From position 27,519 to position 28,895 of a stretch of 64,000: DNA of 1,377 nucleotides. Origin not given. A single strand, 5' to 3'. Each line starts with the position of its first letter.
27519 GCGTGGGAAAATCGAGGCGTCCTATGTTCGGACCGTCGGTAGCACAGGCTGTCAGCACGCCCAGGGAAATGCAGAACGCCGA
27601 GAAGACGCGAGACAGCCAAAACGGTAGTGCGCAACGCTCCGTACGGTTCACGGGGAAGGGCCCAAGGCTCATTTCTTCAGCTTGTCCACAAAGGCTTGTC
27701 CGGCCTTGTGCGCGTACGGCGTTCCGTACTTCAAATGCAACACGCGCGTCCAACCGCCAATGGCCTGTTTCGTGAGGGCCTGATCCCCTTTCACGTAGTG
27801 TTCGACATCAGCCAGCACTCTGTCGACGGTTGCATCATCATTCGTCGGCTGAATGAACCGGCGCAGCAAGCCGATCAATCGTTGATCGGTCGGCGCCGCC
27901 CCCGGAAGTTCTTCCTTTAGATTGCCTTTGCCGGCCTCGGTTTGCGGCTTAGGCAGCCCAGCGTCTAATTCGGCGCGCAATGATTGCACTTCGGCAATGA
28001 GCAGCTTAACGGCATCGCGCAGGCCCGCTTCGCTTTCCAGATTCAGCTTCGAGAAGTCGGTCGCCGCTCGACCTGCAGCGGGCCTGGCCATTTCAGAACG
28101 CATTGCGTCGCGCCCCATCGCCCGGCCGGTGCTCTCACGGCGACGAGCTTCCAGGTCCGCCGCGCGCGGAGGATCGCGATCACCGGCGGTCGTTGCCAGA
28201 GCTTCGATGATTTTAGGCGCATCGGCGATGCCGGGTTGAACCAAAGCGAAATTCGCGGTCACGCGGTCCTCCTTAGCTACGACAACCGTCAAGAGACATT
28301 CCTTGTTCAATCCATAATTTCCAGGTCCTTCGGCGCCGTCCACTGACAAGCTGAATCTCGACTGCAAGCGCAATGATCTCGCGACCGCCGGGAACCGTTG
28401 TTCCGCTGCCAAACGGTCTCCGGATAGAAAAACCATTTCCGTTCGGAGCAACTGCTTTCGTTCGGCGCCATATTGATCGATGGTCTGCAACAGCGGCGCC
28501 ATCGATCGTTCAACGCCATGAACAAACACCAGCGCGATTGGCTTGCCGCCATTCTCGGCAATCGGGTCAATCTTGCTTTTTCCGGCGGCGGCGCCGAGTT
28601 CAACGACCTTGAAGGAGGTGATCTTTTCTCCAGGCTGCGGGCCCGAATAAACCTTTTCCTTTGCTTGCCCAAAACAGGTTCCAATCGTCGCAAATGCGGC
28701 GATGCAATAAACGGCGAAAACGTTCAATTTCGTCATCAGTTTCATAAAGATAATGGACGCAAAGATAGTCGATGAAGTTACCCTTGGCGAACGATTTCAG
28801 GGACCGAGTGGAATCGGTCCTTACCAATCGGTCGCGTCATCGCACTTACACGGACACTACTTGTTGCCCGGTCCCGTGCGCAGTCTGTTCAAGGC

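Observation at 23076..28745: Translationally coupled four-gene secreted module: Trx-fold-like protein -> BIG2-DUF1549/DUF1553 -> DUF1501 -> WD40 propeller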

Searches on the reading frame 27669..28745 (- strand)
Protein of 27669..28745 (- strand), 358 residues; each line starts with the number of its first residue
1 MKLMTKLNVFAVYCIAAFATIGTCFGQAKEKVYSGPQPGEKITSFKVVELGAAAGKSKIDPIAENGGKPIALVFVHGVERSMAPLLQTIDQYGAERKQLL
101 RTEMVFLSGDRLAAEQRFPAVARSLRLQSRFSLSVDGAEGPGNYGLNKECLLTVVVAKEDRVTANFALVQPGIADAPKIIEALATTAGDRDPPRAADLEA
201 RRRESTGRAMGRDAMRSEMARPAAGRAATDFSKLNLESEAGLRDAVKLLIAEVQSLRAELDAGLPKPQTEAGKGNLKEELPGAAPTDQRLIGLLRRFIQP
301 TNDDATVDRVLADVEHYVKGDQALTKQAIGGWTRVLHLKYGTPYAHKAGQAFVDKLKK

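Call 3: search_protein_families(library=pfam, proteins=[window:27669-28745:-], max_evalue=0.01)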
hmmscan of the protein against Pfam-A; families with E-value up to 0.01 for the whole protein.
window:27669-28745:- (358 aa): 0 families

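Call 5: search_protein_families(library=ncbifam, proteins=[window:27669-28745:-], max_evalue=1)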
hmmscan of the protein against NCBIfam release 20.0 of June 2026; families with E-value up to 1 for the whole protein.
window:27669-28745:- (358 aa): 0 families

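Call 6: search_protein_families(library=pfam, proteins=[window:27669-28745:-], max_evalue=10)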
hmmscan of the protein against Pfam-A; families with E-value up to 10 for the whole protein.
window:27669-28745:- (358 aa): 0 families

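Call 7: find_homologous_proteins(query=window:27669-28745:-, max_evalue=0.001)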
Query window:27669-28745:- (358 aa): 659 proteins with E <= 0.001 among 8000 candidates; the best 120 are listed.
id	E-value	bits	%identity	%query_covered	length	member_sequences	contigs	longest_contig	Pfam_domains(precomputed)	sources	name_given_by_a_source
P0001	4.6e-230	781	100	100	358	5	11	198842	-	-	-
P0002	4.3e-144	498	70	94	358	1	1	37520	-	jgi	jgi:hypothetical protein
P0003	3.3e-134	466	63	99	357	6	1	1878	-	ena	-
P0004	9.5e-117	408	63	92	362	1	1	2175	-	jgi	jgi:hypothetical protein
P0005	2.4e-116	407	58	100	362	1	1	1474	-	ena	-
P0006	6.5e-116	405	58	98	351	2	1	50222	-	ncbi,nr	ncbi:MAG: hypothetical protein HY735_32195 [Verrucomicrobia bacterium]|nr:hypothetical protein [Verr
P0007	6.8e-116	405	58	97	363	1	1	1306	-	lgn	-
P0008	2.1e-113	397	56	99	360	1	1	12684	-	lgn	-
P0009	4.2e-113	396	56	99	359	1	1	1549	-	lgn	-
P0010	1.2e-112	395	57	97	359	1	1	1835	-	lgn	-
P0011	2.7e-112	394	54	99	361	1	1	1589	-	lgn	-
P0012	6.0e-112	392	57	92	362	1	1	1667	-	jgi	jgi:hypothetical protein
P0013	1.6e-111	391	56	96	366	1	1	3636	-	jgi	jgi:hypothetical protein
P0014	8.0e-111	389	55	97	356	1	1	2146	-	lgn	-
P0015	1.2e-110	388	57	97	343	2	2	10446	-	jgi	jgi:hypothetical protein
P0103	2.1e-100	354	53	96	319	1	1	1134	-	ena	-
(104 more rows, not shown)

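Call 8: find_related_loci(query=window:27669-28745:-, collection=genome_contigs, flank=10000)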
Query window:27669-28745:- (358 aa) in genome_contigs; peptide patterns used: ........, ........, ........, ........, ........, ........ (x = any residue, [..] = any of these).
163 stretches matched a pattern; 34 encode a relative of the query (tblastn E <= 1e-3); 34 distinct loci.
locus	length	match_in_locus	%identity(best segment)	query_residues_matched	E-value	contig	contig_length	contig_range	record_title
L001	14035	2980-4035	64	6-358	2e-144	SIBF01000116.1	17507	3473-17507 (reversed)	MAG: Pedosphaera sp. isolate Baikal-deep-G226 BACOMB-C15543, whole genome shotgun sequence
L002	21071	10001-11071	63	3-358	1e-139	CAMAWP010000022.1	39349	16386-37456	MAG: Akkermansia muciniphila isolate MaH-09apr19-44 genome assembly, contig: MaH-09apr19-C2129, whole genome shotgun seq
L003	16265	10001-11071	54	1-357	4e-119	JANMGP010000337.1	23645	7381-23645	MAG: Verrucomicrobiaceae bacterium isolate OTE_70_metabat_418 OTE_70_k141_4595587, whole genome shotgun sequence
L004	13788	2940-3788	55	26-358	2e-106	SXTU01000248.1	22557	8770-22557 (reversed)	MAG: Verrucomicrobiales bacterium isolate F1-140-MAGs124 F1-140__c437131, whole genome shotgun sequence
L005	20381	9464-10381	51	7-358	2e-104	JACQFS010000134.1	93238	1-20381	MAG: Verrucomicrobia bacterium isolate NC_groundwater_1053_Pr1_S-0.65um_64_11 Montesol18_Sp65_coassembly_scaffold_839910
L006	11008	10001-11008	55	27-357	3e-103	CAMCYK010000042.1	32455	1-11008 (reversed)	MAG: Akkermansia muciniphila isolate MiE-16apr19-166 genome assembly, contig: MiE-16apr19-C2238, whole genome shotgun se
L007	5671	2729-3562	54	28-357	3e-99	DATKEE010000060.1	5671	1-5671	MAG TPA_asm: Candidatus Methylomirabilota bacterium isolate SMAG_U14491 k141_812271, whole genome shotgun sequence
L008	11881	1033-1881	53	28-357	1e-99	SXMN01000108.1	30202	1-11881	MAG: Verrucomicrobiales bacterium isolate F1-120-MAGs170 F1-120__c299905, whole genome shotgun sequence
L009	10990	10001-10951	48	4-358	7e-98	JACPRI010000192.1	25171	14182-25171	MAG: Verrucomicrobia bacterium isolate NC_groundwater_675_Ag_B-0.1um_59_41 B_1_S1_Biohub_coassembly_k141_2130186, whole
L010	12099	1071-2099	47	8-358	8e-96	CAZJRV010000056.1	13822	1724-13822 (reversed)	MAG TPA_asm: uncultured Verrucomicrobiota bacterium isolate SRP077602_co9_110 genome assembly, contig: NODE_5775_length_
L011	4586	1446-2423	48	20-358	5e-95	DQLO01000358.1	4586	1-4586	MAG TPA_asm: Verrucomicrobia bacterium isolate SZUA-1035 k95_1119505, whole genome shotgun sequence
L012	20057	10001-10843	50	30-358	5e-95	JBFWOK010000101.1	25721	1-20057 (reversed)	MAG: Limisphaerales bacterium isolate CA_2019_TPBF_134 NODE_9549_length_25721_cov_4.486872_TPBF, whole genome shotgun se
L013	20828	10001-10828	49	32-357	3e-90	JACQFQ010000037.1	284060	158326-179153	MAG: Verrucomicrobia bacterium isolate NC_groundwater_1051_Pr1_S-0.65um_63_17 Montesol18_Sp65_coassembly_scaffold_771861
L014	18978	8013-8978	47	29-358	3e-90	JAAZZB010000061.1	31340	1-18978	MAG: Verrucomicrobiia bacterium isolate bin84o c_000000450767, whole genome shotgun sequence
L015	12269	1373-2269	46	15-358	1e-89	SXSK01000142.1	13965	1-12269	MAG: Verrucomicrobiales bacterium isolate F1-140-MAGs082 F1-140__c206743, whole genome shotgun sequence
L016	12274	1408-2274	47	25-358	7e-89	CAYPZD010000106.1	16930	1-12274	MAG TPA_asm: uncultured Verrucomicrobiota bacterium isolate SRP134809_co1_472 genome assembly, contig: NODE_6426_length_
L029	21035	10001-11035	53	14-358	7e-106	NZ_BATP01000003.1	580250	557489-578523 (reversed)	Haloferula sp. BvORR071, whole genome shotgun sequence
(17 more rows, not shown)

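Call 20: search_solved_structures(query=A1, max_evalue=10)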
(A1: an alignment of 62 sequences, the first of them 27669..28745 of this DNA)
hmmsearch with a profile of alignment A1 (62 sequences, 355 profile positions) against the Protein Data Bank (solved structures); distinct sequences matched with E-value up to 10: 4.
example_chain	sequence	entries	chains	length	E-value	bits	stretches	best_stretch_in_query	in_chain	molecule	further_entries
3l4f_A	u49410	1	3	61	0.27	13.4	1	232-268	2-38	Rho guanine nucleotide exchange factor 7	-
2w6b_A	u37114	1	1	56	0.3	13.3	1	233-268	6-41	RHO GUANINE NUCLEOTIDE EXCHANGE FACTOR 7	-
3k66_A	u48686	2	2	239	1.2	11.3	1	194-298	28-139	Beta-amyloid-like protein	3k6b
1avy_A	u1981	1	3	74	1.5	10.9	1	232-282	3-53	FIBRITIN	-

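Call 30: predict_structure(alignment_id=A1)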
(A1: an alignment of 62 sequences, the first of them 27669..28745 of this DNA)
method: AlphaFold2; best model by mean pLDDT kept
length: 358 residues; sequences in the alignment: 62
mean_pLDDT: 88.0   pTM: 0.59
mean pLDDT of the five models: 88.0, 87.3, 87.1, 86.9, 86.2
residues with pLDDT >= 90: 260; 70-90: 44; 50-70: 35; < 50: 19
segments of 3 or more residues with pLDDT < 50: 219-225, 267-276
pLDDT, mean of each block of 10 residues (from residue 1): 61 81 65 94 96 76 97 96 97 98 96 93 95 93 90 98 97 97 98 97 82 52 60 93 95 89 56 54 95 96 97 98 98 95 97 97
secondary structure, 60 per line:
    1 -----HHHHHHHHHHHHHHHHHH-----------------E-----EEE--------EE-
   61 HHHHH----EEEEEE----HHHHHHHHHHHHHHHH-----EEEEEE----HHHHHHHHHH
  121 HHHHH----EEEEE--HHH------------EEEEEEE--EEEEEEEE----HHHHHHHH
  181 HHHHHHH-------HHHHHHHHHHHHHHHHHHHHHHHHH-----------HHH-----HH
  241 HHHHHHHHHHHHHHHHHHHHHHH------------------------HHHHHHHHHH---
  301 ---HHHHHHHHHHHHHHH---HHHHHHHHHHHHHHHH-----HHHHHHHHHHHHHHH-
elements in order: H6-23 E47-49 H61-65 E70-75 H80-95 E101-106 H111-125 E130-134 E152-158 E161-168 H173-187 H195-219 H239-263 H288-297 H304-318 H322-337 H343-357

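Call 33: fold_search(model_id=the predicted structure, library=pdb)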
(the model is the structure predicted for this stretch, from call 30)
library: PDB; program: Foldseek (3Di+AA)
matches with E <= 10: 1242; with E <= 0.001: 513
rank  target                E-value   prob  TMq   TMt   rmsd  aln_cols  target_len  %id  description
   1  4nmu_A                1.9e-07  1.00  0.34  0.76   7.1       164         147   15  Crystal Structure of Thiol-disulfide Oxidoreductase from Bacillus str. 'Ames Ancestor' (released 2013-12-18)
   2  3gl3_C                5.9e-07  1.00  0.34  0.83   2.6       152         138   12  Crystal structure of a putative Thiol:disulfide interchange protein DsbE from Chlorobium tepidum (released 2009-03-31)
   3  2xpd_A                1.3e-06  1.00  0.32  0.61   4.3       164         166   20  Reduced Thiol peroxidase (Tpx) from yersinia Pseudotuberculosis (released 2011-06-29)
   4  3drn_B                1.7e-06  1.00  0.32  0.68   4.6       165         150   16  The crystal structure of Bcp1 from Sulfolobus Sulfataricus (released 2009-04-14)
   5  1su9_B                2.4e-06  1.00  0.32  0.79   3.0       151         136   12  Reduced structure of the soluble domain of ResA (released 2004-05-11)
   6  2ls5_MODEL_1_A        2.4e-06  1.00  0.34  0.71   3.3       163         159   13  Solution structure of a putative protein disulfide isomerase from Bacteroides thetaiotaomicron (released 2012-05-09)
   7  3gl3_A                2.5e-06  1.00  0.35  0.83   2.5       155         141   14  Crystal structure of a putative Thiol:disulfide interchange protein DsbE from Chlorobium tepidum (released 2009-03-31)
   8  3gl3_D                2.9e-06  1.00  0.34  0.82   2.6       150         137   13  Crystal structure of a putative Thiol:disulfide interchange protein DsbE from Chlorobium tepidum (released 2009-03-31)
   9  3zre                  2.9e-06  1.00  0.28  0.56   5.0       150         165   19  Reduced Thiol peroxidase (Tpx) from yersinia Pseudotuberculosis (released 2012-03-14)
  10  2xpd_B                2.9e-06  1.00  0.31  0.59   4.3       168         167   19  Reduced Thiol peroxidase (Tpx) from yersinia Pseudotuberculosis (released 2011-06-29)
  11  9a4d_B                3.4e-06  1.00  0.33  0.68   3.9       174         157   12  Integrative model of ACKA-BCP by crosslinking MS and deep learning (released 2024-09-18)
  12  5epf                  3.4e-06  1.00  0.33  0.69   4.7       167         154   14  Crystal structure of Peroxidoxin BcpB from Mycobacterium tuberculosis (released 2015-12-02)
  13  4nmu_B                3.6e-06  1.00  0.30  0.71   3.7       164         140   15  Crystal Structure of Thiol-disulfide Oxidoreductase from Bacillus str. 'Ames Ancestor' (released 2013-12-18)
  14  2h19_B                3.9e-06  1.00  0.32  0.76   3.2       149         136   14  Crystal Structure of ResA Cys77Ala Variant (released 2006-09-19)
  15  3drn_A                5.2e-06  1.00  0.31  0.66   4.4       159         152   14  The crystal structure of Bcp1 from Sulfolobus Sulfataricus (released 2009-04-14)
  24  3gl3_B                1.1e-05  1.00  0.35  0.83   2.5       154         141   14  Crystal structure of a putative Thiol:disulfide interchange protein DsbE from Chlorobium tepidum (released 2009-03-31)
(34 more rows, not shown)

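Call 41: search_protein_families(library=pfam, proteins=[L016:2320-4497:+, L029:11035-13155:+, L012:4454-6724:+, L012:8259-9830:+, L008:5542-7935:+], max_evalue=1)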
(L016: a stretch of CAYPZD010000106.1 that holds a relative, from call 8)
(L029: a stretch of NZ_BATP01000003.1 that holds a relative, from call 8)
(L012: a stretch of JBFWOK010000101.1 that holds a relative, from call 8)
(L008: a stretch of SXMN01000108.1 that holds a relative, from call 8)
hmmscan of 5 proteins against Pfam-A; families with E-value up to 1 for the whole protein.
L016:2320-4497:+ (726 aa): 4 families
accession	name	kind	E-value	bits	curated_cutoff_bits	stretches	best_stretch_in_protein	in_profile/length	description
PF07583.16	PSCyt2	-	1.2e-32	114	29.8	1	247-430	1-207/209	Protein of unknown function (DUF1549)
PF07587.16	PSD1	-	1.3e-29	103.8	28.5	1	476-696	4-241/244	Protein of unknown function (DUF1553)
PF13946.11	DUF4214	-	0.00043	20.7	23.2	1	675-722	24-68/72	Domain of unknown function (DUF4214)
PF07624.16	PSD2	-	0.0044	17.2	25.8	1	525-551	47-73/74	Protein of unknown function (DUF1585)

L029:11035-13155:+ (707 aa): 4 families
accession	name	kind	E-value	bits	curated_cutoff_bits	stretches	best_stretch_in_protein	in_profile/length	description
PF07587.16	PSD1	-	5.1e-43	147.7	28.5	1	456-679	1-243/244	Protein of unknown function (DUF1553)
PF07583.16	PSCyt2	-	2.6e-38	132.5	29.8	1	235-414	2-207/209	Protein of unknown function (DUF1549)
PF13946.11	DUF4214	-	0.00043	20.7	23.2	1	650-697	18-66/72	Domain of unknown function (DUF4214)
PF07624.16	PSD2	-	0.055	13.6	25.8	1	507-533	46-72/74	Protein of unknown function (DUF1585)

L012:4454-6724:+ (757 aa): 2 families
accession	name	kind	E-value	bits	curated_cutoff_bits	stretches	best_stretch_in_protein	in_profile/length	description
PF07587.16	PSD1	-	5.6e-94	314.6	28.5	1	455-708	2-244/244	Protein of unknown function (DUF1553)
PF07583.16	PSCyt2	-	1e-84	284.1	29.8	1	66-271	1-207/209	Protein of unknown function (DUF1549)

L012:8259-9830:+ (524 aa): 4 families
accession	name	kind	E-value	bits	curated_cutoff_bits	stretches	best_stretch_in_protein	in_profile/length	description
PF00884.28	Sulfatase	-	7.6e-64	216.3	25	1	74-386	1-300/301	Sulfatase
PF16347.10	SGSH_C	-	3.6e-14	53.6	29.3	1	346-497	12-150/154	N-sulphoglucosamine sulphohydrolase, C-terminal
PF14707.11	Sulfatase_C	-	6.5e-11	43.3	30.9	1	411-502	1-96/127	C-terminal region of aryl-sulfatase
PF01663.27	Phosphodiest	-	2.6e-06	27.7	23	1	97-323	18-220/342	Type I phosphodiesterase / nucleotide pyrophosphatase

L008:5542-7935:+ (798 aa): 3 families
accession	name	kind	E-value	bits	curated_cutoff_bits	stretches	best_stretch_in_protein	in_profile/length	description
PF14258.12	DUF4350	-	0.073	13.8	30.4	1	262-404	50-159/181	Domain of unknown function (DUF4350)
PF24157.1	DUF7408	-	0.11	12.9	27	1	369-423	119-173/174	Domain of unknown function (DUF7408)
PF07090.17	GATase1_like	-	0.14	12.2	27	0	375-425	186-242/247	Putative glutamine amidotransferase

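Call 42: search_protein_representatives(alignment_id=A1)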
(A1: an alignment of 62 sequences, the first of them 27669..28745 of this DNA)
Query: 62 sequences, 355 profile positions. Proteins with E-value up to 0.001 (for the whole library): 1134; up to 1e-10: 693; up to 1e-30: 336. The best 150 are listed.
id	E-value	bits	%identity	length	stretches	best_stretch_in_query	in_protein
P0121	9.0e-136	468.9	-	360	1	5-354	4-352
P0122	7.9e-116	403.3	-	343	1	8-349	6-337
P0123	1.8e-114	398.9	-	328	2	8-218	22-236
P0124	1.7e-108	379.2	-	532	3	5-215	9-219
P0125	1.1e-105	370.0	-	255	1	12-264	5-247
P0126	3.7e-98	345.2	-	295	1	75-353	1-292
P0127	1.0e-94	333.9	-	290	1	2-264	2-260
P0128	4.5e-94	331.8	-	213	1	65-271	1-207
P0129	2.6e-93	329.3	-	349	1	7-354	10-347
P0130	3.4e-93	328.9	-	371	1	10-219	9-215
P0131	5.8e-92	324.8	-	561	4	10-192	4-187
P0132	3.3e-90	319.1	-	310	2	16-202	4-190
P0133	8.1e-87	307.9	-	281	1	7-272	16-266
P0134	1.9e-86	306.7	-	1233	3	20-219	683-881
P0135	7.5e-83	294.9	-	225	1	10-211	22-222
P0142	6.8e-75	268.7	-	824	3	20-198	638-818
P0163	2.7e-56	207.5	-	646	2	20-216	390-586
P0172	1.0e-53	199.0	-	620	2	19-238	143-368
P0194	2.4e-50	188.0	-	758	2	21-190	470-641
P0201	7.9e-50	186.2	-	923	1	9-193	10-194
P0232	2.7e-46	174.6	-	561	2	17-208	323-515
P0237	4.8e-46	173.8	-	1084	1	17-211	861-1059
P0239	1.2e-45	172.5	-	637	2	18-195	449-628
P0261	1.0e-43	166.1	-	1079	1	18-207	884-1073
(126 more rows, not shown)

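Call 43: search_protein_families(library=pfam, proteins=[P0134, P0142, P0163, P0172, P0194, P0201, P0237, P0239, P0261, P0232], max_evalue=0.001)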
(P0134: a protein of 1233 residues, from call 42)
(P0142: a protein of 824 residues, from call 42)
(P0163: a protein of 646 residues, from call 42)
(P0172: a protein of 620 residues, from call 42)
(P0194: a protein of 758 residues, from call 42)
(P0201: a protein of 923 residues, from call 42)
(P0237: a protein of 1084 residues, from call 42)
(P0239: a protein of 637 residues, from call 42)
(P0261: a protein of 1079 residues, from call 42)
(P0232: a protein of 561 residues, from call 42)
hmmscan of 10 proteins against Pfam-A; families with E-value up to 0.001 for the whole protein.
P0134 (1233 aa): 1 family
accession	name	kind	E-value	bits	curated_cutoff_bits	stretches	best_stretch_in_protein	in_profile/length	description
PF05569.17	Peptidase_M56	-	3e-34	119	31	1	22-302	16-295/296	BlaR1 peptidase M56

P0142 (824 aa): 0 families

P0163 (646 aa): 1 family
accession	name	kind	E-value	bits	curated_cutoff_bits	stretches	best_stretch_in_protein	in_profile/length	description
PF08534.16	Redoxin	-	0.00018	21.8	26.6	0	454-536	50-135/148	Redoxin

P0172 (620 aa): 4 families
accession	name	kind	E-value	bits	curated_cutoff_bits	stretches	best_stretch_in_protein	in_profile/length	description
PF13202.12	EF-hand_5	-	1.4e-10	40.5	25.9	1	589-609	4-24/25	EF hand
PF00036.39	EF-hand_1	-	4.7e-08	32.5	25.4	0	588-609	4-25/29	EF hand domain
PF13405.12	EF-hand_6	-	4.2e-07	29.6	25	0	587-609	3-25/30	EF-hand domain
PF13499.12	EF-hand_7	-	2.9e-05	24.8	30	0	587-609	5-27/67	EF-hand domain pair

P0194 (758 aa): 1 family
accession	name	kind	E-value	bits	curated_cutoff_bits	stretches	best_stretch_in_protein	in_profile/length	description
PF02472.21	ExbD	-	3.2e-05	24.5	25.4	1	676-736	64-125/128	Biopolymer transport protein ExbD/TolR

P0201 (923 aa): 2 families
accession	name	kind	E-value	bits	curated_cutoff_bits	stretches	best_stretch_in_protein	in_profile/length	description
PF07583.16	PSCyt2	-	5.7e-40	137.9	29.8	1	439-620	2-207/209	Protein of unknown function (DUF1549)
PF07587.16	PSD1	-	2.9e-35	122.3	28.5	1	662-890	1-238/244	Protein of unknown function (DUF1553)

P0237 (1084 aa): 20 families
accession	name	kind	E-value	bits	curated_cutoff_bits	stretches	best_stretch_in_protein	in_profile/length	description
PF14559.12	TPR_19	-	6.4e-35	119.7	25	2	603-656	7-57/68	Tetratricopeptide repeat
PF13432.12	TPR_16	-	2.1e-22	79.6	32.7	2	525-572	3-50/65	Tetratricopeptide repeat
PF13428.12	TPR_14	-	1.7e-18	65.7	23.5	0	56-95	4-43/44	Tetratricopeptide repeat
PF13431.12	TPR_17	-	2e-14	53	24.4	0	326-356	3-33/34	Tetratricopeptide repeat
PF07719.23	TPR_2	-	2.9e-13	49.2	27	0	722-752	1-31/34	Tetratricopeptide repeat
PF12895.13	ANAPC3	-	4e-13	49.9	27.2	1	602-680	4-82/82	Anaphase-promoting complex, cyclosome, subunit 3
PF13181.12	TPR_8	-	2.6e-11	43.1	25.7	0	587-619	1-33/34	Tetratricopeptide repeat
PF13424.12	TPR_12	-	1.2e-10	41.9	30.1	1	589-650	5-71/77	Tetratricopeptide repeat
PF00515.34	TPR_1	-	2.4e-10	40.2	27.8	0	588-619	2-33/34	Tetratricopeptide repeat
PF17004.11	SRP_TPR_like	-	2.1e-09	37.9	35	1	575-684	4-97/109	Putative TPR-like repeat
PF13414.12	TPR_11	-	6.2e-09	35.9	26.8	0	65-99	6-40/42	TPR repeat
PF25063.1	ARM_TT21_C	-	3.4e-07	30.8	35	1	520-622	96-199/209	Tetratricopeptide repeat protein 21 C-terminal ARM domain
PF13371.12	TPR_9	-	3.9e-07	30.4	35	0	586-630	28-72/73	Tetratricopeptide repeat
PF23914.1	TPR_CcmH_CycH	-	8.4e-07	29.4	42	0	565-623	99-157/158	Cytochrome c-type biogenesis protein H TPR domain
PF13174.12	TPR_6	-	2.2e-06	28.4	26.3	0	625-648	1-24/33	Tetratricopeptide repeat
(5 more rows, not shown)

P0239 (637 aa): 0 families

P0261 (1079 aa): 16 families
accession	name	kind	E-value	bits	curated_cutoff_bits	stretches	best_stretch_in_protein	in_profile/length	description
PF14559.12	TPR_19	-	9.2e-29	100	25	1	64-114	1-51/68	Tetratricopeptide repeat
PF13432.12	TPR_16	-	3.2e-28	98.2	32.7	3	664-726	2-64/65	Tetratricopeptide repeat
PF13428.12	TPR_14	-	6.9e-19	66.9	23.5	0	201-243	2-44/44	Tetratricopeptide repeat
PF07719.23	TPR_2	-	1.3e-18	65.9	27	1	526-557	3-34/34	Tetratricopeptide repeat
PF13431.12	TPR_17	-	6.9e-14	51.3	24.4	0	681-713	1-33/34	Tetratricopeptide repeat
PF12895.13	ANAPC3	-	5.5e-13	49.4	27.2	0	658-718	22-81/82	Anaphase-promoting complex, cyclosome, subunit 3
PF13181.12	TPR_8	-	1.4e-11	44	25.7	0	525-557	2-34/34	Tetratricopeptide repeat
PF00515.34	TPR_1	-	3.6e-10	39.6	27.8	0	525-557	2-34/34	Tetratricopeptide repeat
PF13424.12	TPR_12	-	3.2e-08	34.1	30.1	0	269-335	4-74/77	Tetratricopeptide repeat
PF23914.1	TPR_CcmH_CycH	-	6.7e-08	33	42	0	684-802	41-147/158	Cytochrome c-type biogenesis protein H TPR domain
PF20225.4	DUF6584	-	4.6e-07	30.5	27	0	766-800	26-60/171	Family of unknown function (DUF6584)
PF25060.1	ARM_TT21_2nd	-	8e-07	29.2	27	0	616-704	186-267/270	Tetratricopeptide repeat protein 21 second ARM domain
PF13414.12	TPR_11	-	1.2e-06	28.5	26.8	0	398-439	1-42/42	TPR repeat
PF25058.1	ARM_TT21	-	3e-06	27.7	27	0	667-741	65-142/155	Tetratricopeptide repeat protein 21 ARM repeat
PF13174.12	TPR_6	-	2.3e-05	25.2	26.3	0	526-555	2-31/33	Tetratricopeptide repeat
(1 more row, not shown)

P0232 (561 aa): 0 families
